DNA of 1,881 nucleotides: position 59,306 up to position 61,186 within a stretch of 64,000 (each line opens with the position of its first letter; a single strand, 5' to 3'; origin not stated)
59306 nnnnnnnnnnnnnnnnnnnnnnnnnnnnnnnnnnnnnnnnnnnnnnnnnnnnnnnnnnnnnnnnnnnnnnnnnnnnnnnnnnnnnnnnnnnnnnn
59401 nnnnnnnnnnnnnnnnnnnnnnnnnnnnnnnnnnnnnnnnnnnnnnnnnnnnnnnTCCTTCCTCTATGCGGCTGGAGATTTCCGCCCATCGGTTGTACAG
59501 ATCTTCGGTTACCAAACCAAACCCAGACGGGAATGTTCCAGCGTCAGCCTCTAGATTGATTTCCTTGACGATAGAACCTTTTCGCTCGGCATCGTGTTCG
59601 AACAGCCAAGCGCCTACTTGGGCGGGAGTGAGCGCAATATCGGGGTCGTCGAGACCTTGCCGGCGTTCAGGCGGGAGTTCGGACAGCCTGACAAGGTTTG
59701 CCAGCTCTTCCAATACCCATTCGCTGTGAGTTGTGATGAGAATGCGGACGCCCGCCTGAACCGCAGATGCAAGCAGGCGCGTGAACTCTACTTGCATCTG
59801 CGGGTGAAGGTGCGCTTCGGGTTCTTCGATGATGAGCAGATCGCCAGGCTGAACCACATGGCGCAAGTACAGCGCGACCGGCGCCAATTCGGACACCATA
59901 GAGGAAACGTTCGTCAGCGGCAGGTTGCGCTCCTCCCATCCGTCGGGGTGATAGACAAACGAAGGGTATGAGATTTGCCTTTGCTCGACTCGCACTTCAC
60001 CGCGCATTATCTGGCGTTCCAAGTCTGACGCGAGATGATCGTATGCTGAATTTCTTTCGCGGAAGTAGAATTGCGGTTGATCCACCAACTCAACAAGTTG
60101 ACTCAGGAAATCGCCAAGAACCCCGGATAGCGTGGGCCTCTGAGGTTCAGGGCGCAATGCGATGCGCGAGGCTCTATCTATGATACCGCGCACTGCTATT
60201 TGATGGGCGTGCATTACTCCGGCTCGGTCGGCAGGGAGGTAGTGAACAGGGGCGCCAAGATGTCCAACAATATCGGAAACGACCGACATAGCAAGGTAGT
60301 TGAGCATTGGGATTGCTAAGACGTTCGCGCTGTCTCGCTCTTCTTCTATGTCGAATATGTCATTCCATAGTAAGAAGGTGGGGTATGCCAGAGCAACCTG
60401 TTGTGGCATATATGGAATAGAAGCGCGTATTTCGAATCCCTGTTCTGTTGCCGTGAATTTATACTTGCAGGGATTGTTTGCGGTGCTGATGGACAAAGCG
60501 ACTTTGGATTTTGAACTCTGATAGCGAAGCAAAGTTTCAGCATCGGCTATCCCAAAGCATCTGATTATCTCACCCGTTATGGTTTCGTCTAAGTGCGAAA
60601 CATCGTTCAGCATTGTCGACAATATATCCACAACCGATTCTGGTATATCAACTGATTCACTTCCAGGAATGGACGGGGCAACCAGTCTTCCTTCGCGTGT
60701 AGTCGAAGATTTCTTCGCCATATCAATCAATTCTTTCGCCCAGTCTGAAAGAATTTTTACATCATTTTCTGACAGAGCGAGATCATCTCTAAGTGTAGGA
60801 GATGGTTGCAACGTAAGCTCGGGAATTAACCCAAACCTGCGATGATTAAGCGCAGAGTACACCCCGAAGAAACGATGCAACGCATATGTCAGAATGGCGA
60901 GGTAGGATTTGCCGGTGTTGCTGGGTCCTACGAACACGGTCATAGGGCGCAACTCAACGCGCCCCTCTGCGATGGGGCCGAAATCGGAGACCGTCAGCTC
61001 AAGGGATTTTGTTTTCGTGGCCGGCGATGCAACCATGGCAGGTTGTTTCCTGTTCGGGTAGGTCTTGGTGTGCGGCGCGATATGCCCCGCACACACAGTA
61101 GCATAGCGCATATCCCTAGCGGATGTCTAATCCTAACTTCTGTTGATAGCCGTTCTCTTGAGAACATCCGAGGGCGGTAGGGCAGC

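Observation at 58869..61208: Translationally coupled AAA_21-type ATPase plus an unrecognisable 161-aa partner, bracketed by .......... direct repeats: candidate undescribed two-gene defence cassette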

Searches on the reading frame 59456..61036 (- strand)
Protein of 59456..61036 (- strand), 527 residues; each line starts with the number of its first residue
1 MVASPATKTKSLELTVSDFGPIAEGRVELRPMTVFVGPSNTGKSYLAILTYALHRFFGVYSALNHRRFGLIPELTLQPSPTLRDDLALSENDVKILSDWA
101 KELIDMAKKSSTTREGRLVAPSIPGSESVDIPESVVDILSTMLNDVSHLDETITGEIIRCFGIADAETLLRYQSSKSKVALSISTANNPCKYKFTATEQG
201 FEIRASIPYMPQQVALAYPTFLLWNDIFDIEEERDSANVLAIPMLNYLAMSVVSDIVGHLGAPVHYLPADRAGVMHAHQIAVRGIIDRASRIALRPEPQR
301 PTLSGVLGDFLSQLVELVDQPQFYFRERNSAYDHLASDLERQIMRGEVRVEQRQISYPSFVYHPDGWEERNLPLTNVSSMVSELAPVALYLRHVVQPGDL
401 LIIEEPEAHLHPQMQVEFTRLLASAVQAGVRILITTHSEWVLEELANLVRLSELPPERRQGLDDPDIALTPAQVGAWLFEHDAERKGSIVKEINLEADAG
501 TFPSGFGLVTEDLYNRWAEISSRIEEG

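Call 6: search_protein_families(library=pfam, proteins=[window:59456-61036:-], max_evalue=0.1)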
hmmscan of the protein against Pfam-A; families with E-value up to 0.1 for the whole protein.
window:59456-61036:- (527 aa): 4 families
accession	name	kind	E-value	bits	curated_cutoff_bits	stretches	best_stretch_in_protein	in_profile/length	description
PF13175.12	AAA_15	-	3e-22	80.2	32.1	2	348-441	283-373/374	AAA ATPase domain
PF13304.12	AAA_21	-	6.1e-15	56.5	27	1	319-438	184-299/304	AAA domain, putative AbiEii toxin, Type IV TA system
PF11398.14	DUF2813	-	0.016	15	21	1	322-425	214-311/372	Protein of unknown function (DUF2813)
PF14609.11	GCP5-Mod21_N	-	0.092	13.6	27.8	0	307-352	26-72/86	Gamma-Tubulin ring complex non-core subunit mod21, N-terminal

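Call 7: search_protein_families(library=padloc, proteins=[window:59456-61036:-], max_evalue=1)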
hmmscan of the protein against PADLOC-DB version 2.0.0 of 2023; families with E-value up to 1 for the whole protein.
window:59456-61036:- (527 aa): 129 families (the best 25 are shown)
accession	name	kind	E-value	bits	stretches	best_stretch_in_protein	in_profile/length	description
PDLC04033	PD-T4-4_A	-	5.7e-37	126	2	325-501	255-435/460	-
PDLC04664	PDC-M47A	-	3.7e-30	103.3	2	310-453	244-377/461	-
PDLC04032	PD-T4-4_A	-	1.7e-25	87.9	2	363-496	313-442/474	-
PDLC03878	NsnB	-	3e-24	84.4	2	249-461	111-292/345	-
PDLC02979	AriA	-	5.7e-22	77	2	350-441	284-372/373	-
PDLC02980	AriA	-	6.1e-16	57.2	1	353-438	220-299/304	-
PDLC00096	GajA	-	3.5e-13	47.1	1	370-441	264-336/630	AAA ATPase domain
PDLC00091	GajA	-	2.1e-12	44.7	1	399-440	298-340/627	AAA ATPase domain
PDLC04707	PDC-M55A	-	2.4e-12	44.6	2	398-445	304-352/421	-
PDLC04710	PDC-M56A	-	2.8e-12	44.3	2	399-451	242-294/382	-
PDLC04214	HEC-02A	-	4.8e-12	43.8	1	335-448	181-288/338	-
PDLC00065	GajA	-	7.4e-12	42.8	1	400-444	336-389/670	AAA ATPase domain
PDLC00064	GajA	-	2.2e-11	41.4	1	374-440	106-171/464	AAA ATPase domain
PDLC00099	GajA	-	3.2e-11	40.9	1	391-439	292-341/626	AAA ATPase domain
PDLC00069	GajA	-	4.2e-11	40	1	400-441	337-380/687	AAA ATPase domain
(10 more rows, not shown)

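Call 8: search_protein_families(library=ncbifam, proteins=[window:59456-61036:-], max_evalue=1)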
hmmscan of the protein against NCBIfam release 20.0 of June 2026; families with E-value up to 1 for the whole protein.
window:59456-61036:- (527 aa): 17 families
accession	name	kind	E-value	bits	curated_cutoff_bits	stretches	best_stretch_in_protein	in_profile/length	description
TIGR02673.1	FtsE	equivalog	7e-05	22.6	264.85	1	392-445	150-203/214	cell division ATP-binding protein FtsE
NF040873.1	AztA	equivalog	0.00024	20.7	220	1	388-447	128-187/191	zinc ABC transporter ATP-binding protein AztA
TIGR04435.1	restrict_AAA_1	hypoth_equivalog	0.0018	17.1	300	1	399-442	420-470/568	restriction system-associated AAA family ATPase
NF010060.0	PRK13537.1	equivalog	0.0023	16.9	521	1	392-444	159-211/314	nodulation factor ABC transporter ATP-binding protein NodI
NF041760.1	PtuA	equivalog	0.0023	16.9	500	1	401-444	380-422/524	retron Ec78 anti-phage system effector ATPase PtuA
NF047739.1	antiphage_MADS3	equivalog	0.0029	16.8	420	1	395-444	334-381/427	methylation-associated defense system AAA family ATPase MAD3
TIGR02857.1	CydD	equivalog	0.0037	16.3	435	1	392-451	471-529/529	thiol reductant ABC exporter subunit CydD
TIGR03608.1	L_ocin_972_ABC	subfamily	0.005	16.3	254.85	1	391-450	146-205/206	putative bacteriocin export ABC transporter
NF038234.1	retron_eff_Eco8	equivalog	0.011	14.4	250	1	400-445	275-328/679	retron Eco8 family effector endonuclease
TIGR02868.1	CydC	equivalog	0.012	14.3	329.05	1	392-437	484-528/530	thiol reductant ABC exporter subunit CydC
TIGR01166.1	cbiO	subfamily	0.057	12.9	211.8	1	397-437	145-185/190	cobalt ABC transporter, ATP-binding protein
TIGR01189.1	ccmA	equivalog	0.075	12.7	131.6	1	394-445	142-193/198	heme ABC exporter ATP-binding protein CcmA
TIGR03873.1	F420-0_ABC_ATP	hypoth_equivalog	0.1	11.8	372.4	1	392-438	150-196/256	putative F420-0 ABC transporter ATP-binding protein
NF002981.0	PRK03695.1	equivalog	0.12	11.6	281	1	384-437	141-195/253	vitamin B12 ABC transporter ATP-binding protein BtuD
TIGR03740.1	galliderm_ABC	subfamily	0.17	11.5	309.75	1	397-446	142-191/223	lantibiotic protection ABC transporter ATP-binding subunit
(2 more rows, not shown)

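Call 9: search_protein_families(library=phrogs, proteins=[window:59456-61036:-], max_evalue=1)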
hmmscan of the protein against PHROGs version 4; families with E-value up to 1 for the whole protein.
window:59456-61036:- (527 aa): 12 families
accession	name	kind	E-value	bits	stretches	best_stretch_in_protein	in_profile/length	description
phrog_13167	-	unknown function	1.3e-17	64.9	2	325-452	267-392/477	-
phrog_14430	-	unknown function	1.4e-16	61.8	2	370-449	309-389/444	-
phrog_21420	-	unknown function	2.2e-11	44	1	368-446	497-574/654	-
phrog_4747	-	unknown function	3.4e-10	40.6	1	399-444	335-381/610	-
phrog_3940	-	unknown function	1.8e-07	31.3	1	396-447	252-304/537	-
phrog_9802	-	unknown function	5.8e-07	29.9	1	393-444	280-330/438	-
phrog_8066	-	unknown function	6.8e-07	29.5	1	392-445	378-432/522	-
phrog_8323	-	unknown function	6.9e-07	29.2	1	394-445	318-368/623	-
phrog_293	-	moron, auxiliary metabolic gene and host takeover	0.00089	18.3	1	395-447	284-337/1058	ABC transporter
phrog_7507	-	unknown function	0.01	16.1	1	400-443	409-451/483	-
phrog_5836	-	unknown function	0.16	10.8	1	359-444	267-352/1071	-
phrog_23480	-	unknown function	0.32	12.1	1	135-188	55-109/161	-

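Call 23: search_solved_structures(query=window:59456-61036:-, max_evalue=0.01)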
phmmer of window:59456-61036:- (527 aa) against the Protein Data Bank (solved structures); distinct sequences matched with E-value up to 0.01: 6.
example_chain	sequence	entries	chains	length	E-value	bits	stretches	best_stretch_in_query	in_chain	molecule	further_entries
9u9y_A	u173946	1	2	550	0.0019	20.2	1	389-468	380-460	AAA family ATPase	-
9kjx_B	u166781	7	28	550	0.0023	20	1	389-468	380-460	AAA family ATPase | Retron I-A effector PtuA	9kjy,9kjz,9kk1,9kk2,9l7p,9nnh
9vh1_D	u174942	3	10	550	0.0037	19.3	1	389-468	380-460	Retron Ec78 probable ATPase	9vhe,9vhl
6p74_A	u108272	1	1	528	0.0052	18.8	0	399-439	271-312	Putative ATP-dependent endonuclease of the OLD family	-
9nnb_C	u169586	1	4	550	0.0059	18.6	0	389-468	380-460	Retron I-A effector PtuA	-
9nnk_C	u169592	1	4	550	0.006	18.6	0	390-468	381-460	Retreon I-A effector PtuA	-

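Call 27: search_dna_similar(query=window:59456-61036:-, collection=plasmids, mode=protein, max_evalue=0.00001, max_rows=25)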
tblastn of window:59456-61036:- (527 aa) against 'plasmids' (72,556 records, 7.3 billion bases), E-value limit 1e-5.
Records with a match: 39; places in all: 40; records where one place covers at least 80% of the query: 0.
Best place of each record, by identity: <60% 39.
By first word of the organism name: Klebsiella 12; Enterococcus 10; Escherichia 9; Bernardetia 1; Annamia 1; Gluconobacter 1; Paracoccus 1; Serratia 1; Acinetobacter 1; Psychrobacter 1; and 1 more.
By predicted mobility (MOB-suite, as given by PLSDB): non-mobilizable 19; conjugative 15; mobilizable 5.
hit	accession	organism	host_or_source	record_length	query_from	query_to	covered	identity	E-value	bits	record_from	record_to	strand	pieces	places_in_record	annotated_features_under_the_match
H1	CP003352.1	Enterococcus faecium Aus0004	Homo sapiens,blood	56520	160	449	55%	21.1%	4e-11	74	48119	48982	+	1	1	hypothetical protein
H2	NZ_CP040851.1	Enterococcus faecium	chicken,young chicken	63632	160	449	55%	21.1%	4e-11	74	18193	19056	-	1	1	AAA family ATPase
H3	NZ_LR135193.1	Enterococcus faecium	-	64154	160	449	55%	21.1%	4e-11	74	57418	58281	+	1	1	AAA family ATPase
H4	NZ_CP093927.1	Enterococcus hirae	swine,water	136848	160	449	55%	21.1%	4e-11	74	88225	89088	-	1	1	AAA family ATPase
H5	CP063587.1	Enterococcus faecium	Homo sapiens,rectal swab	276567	160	449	55%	21.1%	4e-11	74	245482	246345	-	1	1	none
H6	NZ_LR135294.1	Enterococcus faecium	-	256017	160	449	55%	21.1%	4e-11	74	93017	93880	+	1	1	AAA family ATPase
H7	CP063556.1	Enterococcus faecium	Homo sapiens,rectal swab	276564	160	449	55%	21.1%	4e-11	74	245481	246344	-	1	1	none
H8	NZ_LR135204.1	Enterococcus faecium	-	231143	160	449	55%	21.1%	4e-11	74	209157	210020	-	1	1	none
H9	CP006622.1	Enterococcus faecium Aus0085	-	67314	200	449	47%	21.9%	6e-11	73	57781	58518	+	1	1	hypothetical protein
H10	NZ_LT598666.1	Enterococcus faecium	Homo sapiens,clinical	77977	200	449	47%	21.9%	8e-11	73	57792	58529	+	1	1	AAA family ATPase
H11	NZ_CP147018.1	Bernardetia sp. Wsw4-3y2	Red alga,Red algae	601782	262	445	35%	27.6%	9e-8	63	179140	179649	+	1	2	DUF3696 domain-containing protein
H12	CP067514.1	Klebsiella pneumoniae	Homo sapiens,other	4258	361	527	32%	28.7%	4e-10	70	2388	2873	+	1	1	AAA family ATPase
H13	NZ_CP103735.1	Klebsiella pneumoniae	Homo sapiens,blood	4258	361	527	32%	28.7%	4e-10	70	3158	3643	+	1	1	AAA family ATPase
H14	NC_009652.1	Klebsiella pneumoniae subsp. pneumoniae MGH 78578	-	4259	361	527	32%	28.7%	4e-10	70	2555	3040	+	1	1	AAA family ATPase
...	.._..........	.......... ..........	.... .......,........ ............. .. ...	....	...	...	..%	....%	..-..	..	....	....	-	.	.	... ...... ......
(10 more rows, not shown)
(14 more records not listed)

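Call 29: get_annotated_region(hit=H14, flank=3000)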
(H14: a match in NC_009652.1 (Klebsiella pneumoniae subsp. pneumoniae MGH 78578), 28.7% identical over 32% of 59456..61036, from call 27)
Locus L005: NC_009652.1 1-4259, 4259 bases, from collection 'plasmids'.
description: Klebsiella pneumoniae subsp. pneumoniae MGH 78578 plasmid pKPN6, complete sequence
organism: Klebsiella pneumoniae subsp. pneumoniae MGH 78578 (NCBI taxid 272620)
taxonomy: Bacteria; Pseudomonadota; Gammaproteobacteria; Enterobacterales; Enterobacteriaceae; Klebsiella; Klebsiella pneumoniae; Klebsiella pneumoniae subsp. pneumoniae MGH 78578
host: -; source: -; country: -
typing (MOB-suite, as given by PLSDB): non-mobilizable; replicon ColRNAI_rep_cluster_1987
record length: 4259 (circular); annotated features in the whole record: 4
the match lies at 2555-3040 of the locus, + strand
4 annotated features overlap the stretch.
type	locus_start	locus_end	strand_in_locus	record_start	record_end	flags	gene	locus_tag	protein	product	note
CDS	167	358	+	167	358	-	-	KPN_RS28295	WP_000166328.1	Rop family plasmid primer RNA-binding protein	-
CDS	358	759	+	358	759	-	-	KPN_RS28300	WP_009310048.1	helix-turn-helix domain-containing protein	-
CDS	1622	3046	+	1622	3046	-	-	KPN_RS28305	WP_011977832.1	AAA family ATPase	-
CDS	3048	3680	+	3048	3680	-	-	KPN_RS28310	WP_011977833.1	hypothetical protein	-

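Call 30: search_protein_families(library=padloc, proteins=[L005:1622-3043:+, L005:3048-3677:+], max_evalue=0.01)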
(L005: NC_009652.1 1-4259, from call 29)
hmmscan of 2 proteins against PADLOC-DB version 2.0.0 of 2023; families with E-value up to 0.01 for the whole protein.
L005:1622-3043:+ (474 aa): 77 families (the best 25 are shown)
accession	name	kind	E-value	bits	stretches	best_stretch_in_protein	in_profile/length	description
PDLC04032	PD-T4-4_A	-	4.5e-233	772.4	1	1-473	1-472/474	-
PDLC04033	PD-T4-4_A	-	7.6e-91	303.6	1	1-468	1-456/460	-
PDLC04664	PDC-M47A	-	2.8e-66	222.4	1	1-436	1-412/461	-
PDLC02979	AriA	-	1.6e-20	72.2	1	2-392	5-373/373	-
PDLC03878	NsnB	-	3.3e-20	71.1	1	2-446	4-326/345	-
PDLC04214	HEC-02A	-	9.7e-19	65.8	2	264-396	158-286/338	-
PDLC04213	HEC-02A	-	1.4e-18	65.6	1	266-417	155-298/337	-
PDLC02980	AriA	-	7.5e-15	53.7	1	21-392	1-303/304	-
PDLC04146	HEC-02B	-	1.4e-13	48.6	1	255-397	150-288/344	-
PDLC02358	Old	-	1.8e-13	48.1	1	348-400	285-337/578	Old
PDLC00265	PtuA1|PtuA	-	3.8e-12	44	1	13-398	24-378/479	AAA ATPase domain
PDLC00289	PtuA1|PtuA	-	3.3e-11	40.9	1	317-411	220-311/404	AAA ATPase domain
PDLC04710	PDC-M56A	-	4.3e-11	40.4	1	309-410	207-304/382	-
PDLC04239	PDC-M01A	-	7.6e-11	39.2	1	345-409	408-472/552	-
PDLC04177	HEC-01A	-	8.1e-11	39.6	1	330-399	281-347/393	-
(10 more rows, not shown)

L005:3048-3677:+ (210 aa): 5 families
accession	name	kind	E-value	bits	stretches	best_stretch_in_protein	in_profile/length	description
PDLC04035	PD-T4-4_B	-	3.6e-93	308.9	1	1-208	1-205/206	-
PDLC04037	PD-T4-4_B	-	4.4e-12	44.1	1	1-164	1-152/190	-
PDLC04034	PD-T4-4_B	-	7.1e-11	40.2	1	25-145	24-134/190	-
PDLC04036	PD-T4-4_B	-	3e-06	25.3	1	28-149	26-152/203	-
PDLC04668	PDC-M47B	-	8.6e-05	20.3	1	41-168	39-155/186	-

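Call 82: find_homologous_proteins(query=window:59456-61036:-, max_evalue=1e-10)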
Query window:59456-61036:- (527 aa): 5214 proteins with E <= 1e-10 among 8000 candidates; the best 120 are listed.
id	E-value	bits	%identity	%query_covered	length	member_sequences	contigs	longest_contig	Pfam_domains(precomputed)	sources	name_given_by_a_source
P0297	0.0e+0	1141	98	100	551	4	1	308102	PF13175.13,PF13304.13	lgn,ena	-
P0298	0.0e+0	1061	91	100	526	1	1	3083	PF13175.13,PF13304.13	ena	-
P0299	4.3e-289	977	85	100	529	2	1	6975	PF13175.13,PF13304.13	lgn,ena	-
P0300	2.0e-279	946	82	100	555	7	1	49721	PF13175.13,PF13304.13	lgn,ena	-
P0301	2.2e-276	935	82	100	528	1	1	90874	PF13175.13,PF13304.13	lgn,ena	-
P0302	1.3e-275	933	81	100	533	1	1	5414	PF13175.13,PF13304.13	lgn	-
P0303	4.1e-274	928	80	100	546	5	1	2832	PF13175.13,PF13304.13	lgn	-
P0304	5.9e-270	914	80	100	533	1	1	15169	PF13175.13,PF13304.13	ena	-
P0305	3.9e-248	842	74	100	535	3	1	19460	PF13175.13,PF13304.13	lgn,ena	-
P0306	3.7e-246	836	74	100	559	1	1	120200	PF13175.13,PF13304.13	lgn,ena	-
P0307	1.5e-243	827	73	100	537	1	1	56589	PF13175.13,PF13304.13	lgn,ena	-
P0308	7.2e-241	818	73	100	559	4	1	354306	PF13175.13,PF13304.13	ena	-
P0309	5.6e-236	802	71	100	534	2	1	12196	PF13175.13,PF13304.13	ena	-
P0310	7.4e-169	581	55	100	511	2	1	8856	PF13175.13,PF13304.13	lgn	-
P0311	2.2e-164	566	54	99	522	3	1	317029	PF13175.13,PF13304.13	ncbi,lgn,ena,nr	ncbi:MAG: AAA family ATPase [Gemmatimonadetes bacterium]|nr:AAA family ATPase [Gemmatimonadota bacte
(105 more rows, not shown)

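Call 96: predict_structure(alignment_id=A5)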
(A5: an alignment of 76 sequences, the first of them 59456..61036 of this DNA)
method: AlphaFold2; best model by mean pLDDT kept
length: 527 residues; sequences in the alignment: 76
mean_pLDDT: 77.1   pTM: 0.84
mean pLDDT of the five models: 77.1, 72.5, 72.1, 67.3, 55.1
residues with pLDDT >= 90: 124; 70-90: 257; 50-70: 98; < 50: 48
segments of 3 or more residues with pLDDT < 50: 1-8, 68-78, 113-119, 123-125, 287-289, 291-299
pLDDT, mean of each block of 10 residues (from residue 1): 34 85 90 89 91 88 55 46 75 89 79 49 59 89 85 87 77 69 65 78 81 68 68 62 83 82 86 61 52 47 75 73 53 86 88 61 84 79 87 87 88 92 93 91 93 92 91 93 84 84 70 90 89
secondary structure, 60 per line:
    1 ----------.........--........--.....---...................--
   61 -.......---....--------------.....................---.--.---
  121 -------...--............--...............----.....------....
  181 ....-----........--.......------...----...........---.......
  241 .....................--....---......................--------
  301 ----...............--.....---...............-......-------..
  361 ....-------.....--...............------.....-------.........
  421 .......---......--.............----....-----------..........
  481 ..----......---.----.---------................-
elements in order: E11-19 E22-29 E32-36 H40-58 H62-68 H72-75 H90-110 E128-130 H133-144 H147-161 H166-169 E177-184 E190-197 E200-206 E213-215 H220-230 H234-261 E264-267 H271-292 H305-319 H322-326 H330-344 E346-351 E359-364 H379-393 E400-404 H412-427 E431-436 H439-451 H456-459 E474-482 E487-492 H511-526

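Call 98: fold_search(model_id=the predicted structure, library=pdb)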
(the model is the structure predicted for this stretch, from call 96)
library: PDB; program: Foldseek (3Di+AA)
matches with E <= 10: 880; with E <= 0.001: 191
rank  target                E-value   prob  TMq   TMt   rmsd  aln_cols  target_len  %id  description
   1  9n6b_B                1.6e-11  1.00  0.32  0.33  20.3       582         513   13  Structure of the retron IA complex with HNH nuclease in the "up" orientation (released 2025-04-23)
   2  9n69_B                1.3e-10  1.00  0.32  0.33  19.6       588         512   13  Structure of the retron IA complex with HNH nuclease in the "down" orientation (released 2025-04-23)
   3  9n6b_A                3.2e-10  1.00  0.36  0.36  14.9       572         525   12  Structure of the retron IA complex with HNH nuclease in the "up" orientation (released 2025-04-23)
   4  9n6b_C                3.2e-10  1.00  0.32  0.37  21.0       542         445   12  Structure of the retron IA complex with HNH nuclease in the "up" orientation (released 2025-04-23)
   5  9n69_D                3.8e-10  1.00  0.32  0.39  17.1       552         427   13  Structure of the retron IA complex with HNH nuclease in the "down" orientation (released 2025-04-23)
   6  9n6c_B                3.9e-10  1.00  0.32  0.38  16.5       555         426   13  Structure of the Retron IA Complex without the HNH Nuclease (released 2025-04-23)
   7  9n69_A                6.2e-10  1.00  0.36  0.36  16.0       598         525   12  Structure of the retron IA complex with HNH nuclease in the "down" orientation (released 2025-04-23)
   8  9nnk_C                7.6e-10  1.00  0.35  0.34  16.1       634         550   12  Cryo-EM structure of Retron-displaced free PtuAB complex, PtuA:PtuB (4:2) (released 2025-10-08)
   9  9n69_C                8.4e-10  1.00  0.32  0.37  21.6       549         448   12  Structure of the retron IA complex with HNH nuclease in the "down" orientation (released 2025-04-23)
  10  9n6c_D                1.0e-09  1.00  0.34  0.40  14.8       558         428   12  Structure of the Retron IA Complex without the HNH Nuclease (released 2025-04-23)
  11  9kjx_D                1.5e-09  1.00  0.34  0.33  16.9       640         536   12  Cryo-EM structure of the Retron-Eco7 complex (state 1) (released 2025-11-12)
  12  9kjy_D                1.5e-09  1.00  0.35  0.34  16.6       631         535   11  Cryo-EM structure of the Retron-Eco7 complex (state 2) (released 2025-11-12)
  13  9kjx_C                2.0e-09  1.00  0.34  0.34  16.7       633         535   12  Cryo-EM structure of the Retron-Eco7 complex (state 1) (released 2025-11-12)
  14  9nnh_C                2.0e-09  1.00  0.34  0.33  17.1       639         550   11  Cryo-EM structure of the Retron Ec78 complex, PtuA:PtuB:RT (4:2:2) (released 2025-10-08)
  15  9kjz_C                2.4e-09  1.00  0.34  0.34  17.4       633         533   12  Cryo-EM structure of the Retron-Eco7 complex (state 3) (released 2025-11-12)
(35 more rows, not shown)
